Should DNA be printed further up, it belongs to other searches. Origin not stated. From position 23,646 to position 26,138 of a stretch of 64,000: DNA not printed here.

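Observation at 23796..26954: ABC-2 exporter whose permease is covalently fused to a metal-dependent amidohydrolase domain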

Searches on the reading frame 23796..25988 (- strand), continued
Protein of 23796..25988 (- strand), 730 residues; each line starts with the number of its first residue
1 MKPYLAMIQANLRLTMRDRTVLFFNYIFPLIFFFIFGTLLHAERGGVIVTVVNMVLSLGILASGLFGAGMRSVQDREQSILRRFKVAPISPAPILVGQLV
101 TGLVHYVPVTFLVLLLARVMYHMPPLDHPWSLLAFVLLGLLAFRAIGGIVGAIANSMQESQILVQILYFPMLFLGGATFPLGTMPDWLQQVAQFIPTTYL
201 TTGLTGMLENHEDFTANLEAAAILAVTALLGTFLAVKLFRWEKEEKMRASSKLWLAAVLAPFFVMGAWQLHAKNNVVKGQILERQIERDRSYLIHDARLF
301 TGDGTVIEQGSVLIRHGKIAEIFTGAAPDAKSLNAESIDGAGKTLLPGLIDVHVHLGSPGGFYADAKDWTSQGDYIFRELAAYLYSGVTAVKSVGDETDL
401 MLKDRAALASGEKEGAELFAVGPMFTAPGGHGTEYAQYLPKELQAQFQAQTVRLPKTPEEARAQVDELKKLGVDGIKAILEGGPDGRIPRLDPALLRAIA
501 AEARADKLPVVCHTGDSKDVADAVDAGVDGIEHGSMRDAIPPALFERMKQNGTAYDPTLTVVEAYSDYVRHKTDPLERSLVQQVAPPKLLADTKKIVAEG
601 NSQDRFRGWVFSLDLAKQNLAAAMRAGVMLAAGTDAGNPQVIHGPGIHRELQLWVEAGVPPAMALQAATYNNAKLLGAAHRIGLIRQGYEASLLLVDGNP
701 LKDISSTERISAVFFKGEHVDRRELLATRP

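Call 28: search_protein_families(library=pfam, proteins=[P0189, P0149, P0171, P0173, P0211, P0163, P0219, P0225, P0188, P0182], max_evalue=0.0001)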
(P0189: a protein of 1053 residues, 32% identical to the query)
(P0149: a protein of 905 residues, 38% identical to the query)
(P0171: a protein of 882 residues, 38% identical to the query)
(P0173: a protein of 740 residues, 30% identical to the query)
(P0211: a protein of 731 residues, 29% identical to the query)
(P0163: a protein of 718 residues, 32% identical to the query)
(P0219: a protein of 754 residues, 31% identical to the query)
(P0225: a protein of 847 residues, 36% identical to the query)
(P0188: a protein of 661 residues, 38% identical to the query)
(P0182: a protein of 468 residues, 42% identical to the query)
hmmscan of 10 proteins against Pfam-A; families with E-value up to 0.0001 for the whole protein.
P0189 (1053 aa): 6 families
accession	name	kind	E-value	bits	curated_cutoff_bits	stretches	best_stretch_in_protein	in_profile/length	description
PF00005.33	ABC_tran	-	9.8e-25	88.2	25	1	18-157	1-137/137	ABC transporter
PF01061.29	ABC2_membrane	-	6.1e-23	81.9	26.9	1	326-528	4-209/211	ABC-2 type transporter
PF01979.26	Amidohydro_1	-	5.9e-20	72.2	25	1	664-1030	2-342/345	Amidohydrolase family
PF12698.13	ABC2_membrane_3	-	1e-17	64.7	31.6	1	372-554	163-343/347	ABC-2 family transporter protein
PF07969.17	Amidohydro_3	-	1.4e-13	51.6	29.7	1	774-1031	226-469/472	Amidohydrolase family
PF13304.12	AAA_21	-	4.8e-12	47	27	1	128-186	237-298/304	AAA domain, putative AbiEii toxin, Type IV TA system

P0149 (905 aa): 5 families
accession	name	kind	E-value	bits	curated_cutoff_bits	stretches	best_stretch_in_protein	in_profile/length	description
PF01979.26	Amidohydro_1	-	3.6e-37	128.8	25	1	333-707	1-344/345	Amidohydrolase family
PF01061.29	ABC2_membrane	-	6.5e-26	91.6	26.9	1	4-207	3-209/211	ABC-2 type transporter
PF08547.18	CIA30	-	2.4e-20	73.6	24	1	748-897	11-156/157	Complex I intermediate-associated protein 30 (CIA30)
PF12698.13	ABC2_membrane_3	-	2.2e-19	70.2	31.6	1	54-235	166-345/347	ABC-2 family transporter protein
PF07969.17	Amidohydro_3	-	4.8e-18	66.3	29.7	1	443-708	226-471/472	Amidohydrolase family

P0171 (882 aa): 5 families
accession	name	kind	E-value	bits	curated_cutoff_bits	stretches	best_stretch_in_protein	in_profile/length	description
PF01979.26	Amidohydro_1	-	2.8e-21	76.6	25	1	354-691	1-342/345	Amidohydrolase family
PF01061.29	ABC2_membrane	-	1.3e-19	71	26.9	1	11-207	11-210/211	ABC-2 type transporter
PF12698.13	ABC2_membrane_3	-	3.5e-13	49.8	31.6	1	56-235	169-346/347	ABC-2 family transporter protein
PF07969.17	Amidohydro_3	-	1.6e-11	44.8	29.7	1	579-690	356-467/472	Amidohydrolase family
PF08547.18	CIA30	-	1.6e-07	31.9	24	1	736-852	10-120/157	Complex I intermediate-associated protein 30 (CIA30)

P0173 (740 aa): 4 families
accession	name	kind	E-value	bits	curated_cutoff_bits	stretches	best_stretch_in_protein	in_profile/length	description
PF01061.29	ABC2_membrane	-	8.5e-28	97.8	26.9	1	12-213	5-210/211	ABC-2 type transporter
PF01979.26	Amidohydro_1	-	1.8e-24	87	25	1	353-722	1-342/345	Amidohydrolase family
PF12698.13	ABC2_membrane_3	-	1.1e-19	71.3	31.6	1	53-237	160-342/347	ABC-2 family transporter protein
PF07969.17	Amidohydro_3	-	5.6e-11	43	29.7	1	475-707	235-450/472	Amidohydrolase family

P0211 (731 aa): 4 families
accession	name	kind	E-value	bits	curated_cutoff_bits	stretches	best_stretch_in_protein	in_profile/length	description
PF01979.26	Amidohydro_1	-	4.7e-22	79.1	25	1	339-721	2-343/345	Amidohydrolase family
PF07969.17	Amidohydro_3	-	3.3e-15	57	29.7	1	611-705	345-450/472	Amidohydrolase family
PF01061.29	ABC2_membrane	-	6e-14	52.5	26.9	1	5-207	4-209/211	ABC-2 type transporter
PF12698.13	ABC2_membrane_3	-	8.7e-11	41.9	31.6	1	49-237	162-345/347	ABC-2 family transporter protein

P0163 (718 aa): 4 families
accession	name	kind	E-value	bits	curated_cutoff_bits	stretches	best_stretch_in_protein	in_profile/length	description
PF01979.26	Amidohydro_1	-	1.8e-27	97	25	1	344-707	1-342/345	Amidohydrolase family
PF01061.29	ABC2_membrane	-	3.6e-24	85.9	26.9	1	11-208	10-210/211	ABC-2 type transporter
PF07969.17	Amidohydro_3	-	2.2e-16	60.8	29.7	2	465-707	230-468/472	Amidohydrolase family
PF12698.13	ABC2_membrane_3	-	1.4e-15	57.7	31.6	1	47-235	160-345/347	ABC-2 family transporter protein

P0219 (754 aa): 3 families
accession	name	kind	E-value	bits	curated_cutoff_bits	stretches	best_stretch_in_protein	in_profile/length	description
PF01061.29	ABC2_membrane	-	1.4e-22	80.8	26.9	1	11-208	9-209/211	ABC-2 type transporter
PF12698.13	ABC2_membrane_3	-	1.1e-21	77.8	31.6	1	46-236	158-345/347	ABC-2 family transporter protein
PF01979.26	Amidohydro_1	-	7.4e-14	52.2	25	1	369-735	2-342/345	Amidohydrolase family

P0225 (847 aa): 2 families
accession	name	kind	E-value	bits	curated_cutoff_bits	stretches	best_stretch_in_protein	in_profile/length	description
PF01979.26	Amidohydro_1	-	1.9e-103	346.8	25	2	76-425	1-344/345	Amidohydrolase family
PF07969.17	Amidohydro_3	-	1.2e-30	107.9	29.7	2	643-842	256-471/472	Amidohydrolase family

P0188 (661 aa): 3 families
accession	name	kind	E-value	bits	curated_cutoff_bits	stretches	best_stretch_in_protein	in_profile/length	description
PF01979.26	Amidohydro_1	-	1.1e-36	127.2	25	1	94-465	1-343/345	Amidohydrolase family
PF07969.17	Amidohydro_3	-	5e-19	69.6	29.7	2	215-466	227-470/472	Amidohydrolase family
PF08547.18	CIA30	-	7e-15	55.8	24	1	503-654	11-157/157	Complex I intermediate-associated protein 30 (CIA30)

P0182 (468 aa): 2 families
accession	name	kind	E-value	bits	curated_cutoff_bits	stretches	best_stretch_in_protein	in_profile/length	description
PF01979.26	Amidohydro_1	-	2.5e-31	109.6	25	1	80-454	1-344/345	Amidohydrolase family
PF07969.17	Amidohydro_3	-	4.1e-15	56.7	29.7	1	186-453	213-469/472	Amidohydrolase family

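Call 30: list_cluster_members(proteins=[P0189, P0149, P0171, P0173, P0211, P0163, P0219, P0184, P0168, P0165])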
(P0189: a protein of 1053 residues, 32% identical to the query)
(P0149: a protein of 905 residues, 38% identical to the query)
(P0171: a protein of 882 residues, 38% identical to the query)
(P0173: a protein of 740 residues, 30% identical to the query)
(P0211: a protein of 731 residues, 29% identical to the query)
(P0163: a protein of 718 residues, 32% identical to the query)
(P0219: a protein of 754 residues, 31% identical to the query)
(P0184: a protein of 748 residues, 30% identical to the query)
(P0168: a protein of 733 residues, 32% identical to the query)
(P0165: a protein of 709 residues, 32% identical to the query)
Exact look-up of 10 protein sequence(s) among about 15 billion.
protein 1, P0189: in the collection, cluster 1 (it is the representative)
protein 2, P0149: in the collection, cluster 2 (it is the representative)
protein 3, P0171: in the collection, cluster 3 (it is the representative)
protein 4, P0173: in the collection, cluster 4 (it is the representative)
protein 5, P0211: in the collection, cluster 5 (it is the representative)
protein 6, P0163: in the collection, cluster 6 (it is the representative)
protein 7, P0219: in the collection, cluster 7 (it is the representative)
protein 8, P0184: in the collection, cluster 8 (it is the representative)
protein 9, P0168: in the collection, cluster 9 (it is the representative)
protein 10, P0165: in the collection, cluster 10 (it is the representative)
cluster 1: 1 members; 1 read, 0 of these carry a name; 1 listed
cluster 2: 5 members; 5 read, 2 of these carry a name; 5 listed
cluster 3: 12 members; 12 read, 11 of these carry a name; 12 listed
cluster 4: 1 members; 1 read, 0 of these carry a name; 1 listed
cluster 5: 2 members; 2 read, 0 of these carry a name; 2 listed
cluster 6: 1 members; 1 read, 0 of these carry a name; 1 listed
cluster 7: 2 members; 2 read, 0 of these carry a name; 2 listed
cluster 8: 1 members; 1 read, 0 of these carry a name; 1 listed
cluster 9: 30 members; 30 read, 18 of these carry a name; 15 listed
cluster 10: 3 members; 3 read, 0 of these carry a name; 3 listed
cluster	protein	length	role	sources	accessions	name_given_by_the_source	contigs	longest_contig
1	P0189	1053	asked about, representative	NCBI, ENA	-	-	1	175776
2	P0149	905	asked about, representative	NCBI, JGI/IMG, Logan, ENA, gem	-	-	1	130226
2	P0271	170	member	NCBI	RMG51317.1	MAG: hypothetical protein D6723_11020, partial [Acidobacteria bacterium]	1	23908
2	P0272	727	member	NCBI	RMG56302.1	MAG: hypothetical protein D6723_00660, partial [Acidobacteria bacterium]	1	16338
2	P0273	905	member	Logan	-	-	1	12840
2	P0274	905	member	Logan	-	-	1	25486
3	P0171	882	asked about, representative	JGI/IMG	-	imidazolonepropionase-like amidohydrolase/ABC-type multidrug transport system permease ...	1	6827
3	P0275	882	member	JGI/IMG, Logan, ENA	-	imidazolonepropionase-like amidohydrolase/ABC-type multidrug transport system permease ...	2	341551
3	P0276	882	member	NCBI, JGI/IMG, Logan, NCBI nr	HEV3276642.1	MAG TPA: CIA30 family protein [Terriglobia bacterium] | imidazolonepropionase-like amidohydrolase/ABC-type multidrug transport system permease ... | CIA30 family protein [Terriglobia bacterium]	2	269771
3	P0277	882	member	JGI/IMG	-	imidazolonepropionase-like amidohydrolase/ABC-type multidrug transport system permease ...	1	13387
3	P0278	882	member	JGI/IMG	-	imidazolonepropionase-like amidohydrolase/ABC-type multidrug transport system permease ...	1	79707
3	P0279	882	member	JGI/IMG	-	imidazolonepropionase-like amidohydrolase/ABC-type multidrug transport system permease ...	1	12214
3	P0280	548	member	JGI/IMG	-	imidazolonepropionase-like amidohydrolase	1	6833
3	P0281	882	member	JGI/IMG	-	imidazolonepropionase-like amidohydrolase/ABC-type multidrug transport system permease ...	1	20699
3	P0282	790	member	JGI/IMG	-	imidazolonepropionase-like amidohydrolase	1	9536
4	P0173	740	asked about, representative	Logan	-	-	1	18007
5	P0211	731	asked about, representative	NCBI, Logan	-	-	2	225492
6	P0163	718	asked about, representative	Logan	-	-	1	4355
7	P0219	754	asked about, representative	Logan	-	-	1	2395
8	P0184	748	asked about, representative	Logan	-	-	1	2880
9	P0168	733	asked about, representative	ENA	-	-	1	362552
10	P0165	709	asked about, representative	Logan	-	-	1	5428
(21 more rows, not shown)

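Call 33: fold_search(model_id=the predicted structure, library=pdb)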
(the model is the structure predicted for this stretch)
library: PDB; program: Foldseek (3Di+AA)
matches with E <= 10: 1148; with E <= 0.001: 210
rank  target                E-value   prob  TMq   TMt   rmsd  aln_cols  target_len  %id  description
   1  2qs8_A                6.6e-26  1.00  0.47  0.82   5.7       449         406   28  Crystal structure of a Xaa-Pro dipeptidase with bound methionine in the active site (released 2007-08-21)
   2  2qs8_B                1.5e-24  1.00  0.47  0.83   5.5       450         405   28  Crystal structure of a Xaa-Pro dipeptidase with bound methionine in the active site (released 2007-08-21)
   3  9kov_E                1.7e-23  1.00  0.47  0.85   4.2       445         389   26  Crystal structure of an amidohydrolase mutant from Thermonema (released 2025-11-26)
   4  3mtw                  2.1e-23  1.00  0.46  0.81   5.4       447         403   25  Crystal structure of L-Lysine, L-Arginine carboxypeptidase Cc2672 from Caulobacter Crescentus CB15 complexed with N-meth (released 2010-07-28)
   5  9kov_C                2.4e-23  1.00  0.45  0.86   3.2       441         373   26  Crystal structure of an amidohydrolase mutant from Thermonema (released 2025-11-26)
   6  2p9b                  3.5e-23  1.00  0.45  0.78   6.4       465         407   26  Crystal structure of putative prolidase from Bifidobacterium longum (released 2007-04-03)
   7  8j85_A                3.7e-23  1.00  0.47  0.83   5.5       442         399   27  Cryo-EM structure of ochratoxin A-detoxifying amidohydrolase ADH3 mutant S88E in complex with ochratoxin A (released 2023-08-30)
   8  9kov_A                3.9e-23  1.00  0.45  0.82   5.0       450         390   26  Crystal structure of an amidohydrolase mutant from Thermonema (released 2025-11-26)
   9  8yag_A                4.8e-23  1.00  0.47  0.83   5.4       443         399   26  Cryo-electron microscopic structure of an amide hydrolase from Pseudoxanthomonas wuyuanensis (released 2024-10-09)
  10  3feq_J                5.8e-23  1.00  0.46  0.81   5.7       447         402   25  Crystal structure of uncharacterized protein eah89906 (released 2008-12-16)
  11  9kov_D                6.0e-23  1.00  0.45  0.86   3.3       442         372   27  Crystal structure of an amidohydrolase mutant from Thermonema (released 2025-11-26)
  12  3feq_C                7.5e-23  1.00  0.46  0.80   5.8       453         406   25  Crystal structure of uncharacterized protein eah89906 (released 2008-12-16)
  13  9kov_B                8.6e-23  1.00  0.46  0.87   3.0       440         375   26  Crystal structure of an amidohydrolase mutant from Thermonema (released 2025-11-26)
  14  9kov_H                1.0e-22  1.00  0.45  0.85   3.6       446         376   26  Crystal structure of an amidohydrolase mutant from Thermonema (released 2025-11-26)
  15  8yak_A                1.0e-22  1.00  0.46  0.81   5.7       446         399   26  Cryo-EM structure and rational engineering of a novel efficient ochratoxin A-detoxifying amidohydrolase (released 2024-12-18)
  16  3feq_K                1.0e-22  1.00  0.45  0.79   5.9       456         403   24  Crystal structure of uncharacterized protein eah89906 (released 2008-12-16)
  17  8ihq_A                1.1e-22  1.00  0.46  0.82   5.6       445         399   27  Cryo-EM structure of ochratoxin A-detoxifying amidohydrolase ADH3 (released 2023-08-30)
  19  9kov_G                2.1e-22  1.00  0.46  0.87   3.7       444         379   26  Crystal structure of an amidohydrolase mutant from Thermonema (released 2025-11-26)
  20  3feq_A                2.5e-22  1.00  0.45  0.79   5.8       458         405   24  Crystal structure of uncharacterized protein eah89906 (released 2008-12-16)
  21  9kov_F                3.5e-22  1.00  0.46  0.86   4.0       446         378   26  Crystal structure of an amidohydrolase mutant from Thermonema (released 2025-11-26)
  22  3be7_B                3.7e-22  1.00  0.46  0.82   5.6       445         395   25  Crystal structure of Zn-dependent arginine carboxypeptidase (released 2007-11-27)
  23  3feq_L                4.0e-22  1.00  0.45  0.79   5.8       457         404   24  Crystal structure of uncharacterized protein eah89906 (released 2008-12-16)
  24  3be7_A                4.6e-22  1.00  0.46  0.83   5.5       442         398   26  Crystal structure of Zn-dependent arginine carboxypeptidase (released 2007-11-27)
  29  3feq_N                7.2e-22  1.00  0.46  0.80   5.8       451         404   25  Crystal structure of uncharacterized protein eah89906 (released 2008-12-16)
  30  3feq_O                1.2e-21  1.00  0.45  0.80   5.9       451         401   24  Crystal structure of uncharacterized protein eah89906 (released 2008-12-16)
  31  3be7_C                2.7e-21  1.00  0.46  0.82   5.6       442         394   25  Crystal structure of Zn-dependent arginine carboxypeptidase (released 2007-11-27)
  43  4c5y_A                1.8e-19  1.00  0.45  0.73   6.2       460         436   23  Crystal structure of A. niger ochratoxinase (released 2014-07-02)
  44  4c5y_B                2.0e-19  1.00  0.46  0.75   5.8       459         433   24  Crystal structure of A. niger ochratoxinase (released 2014-07-02)
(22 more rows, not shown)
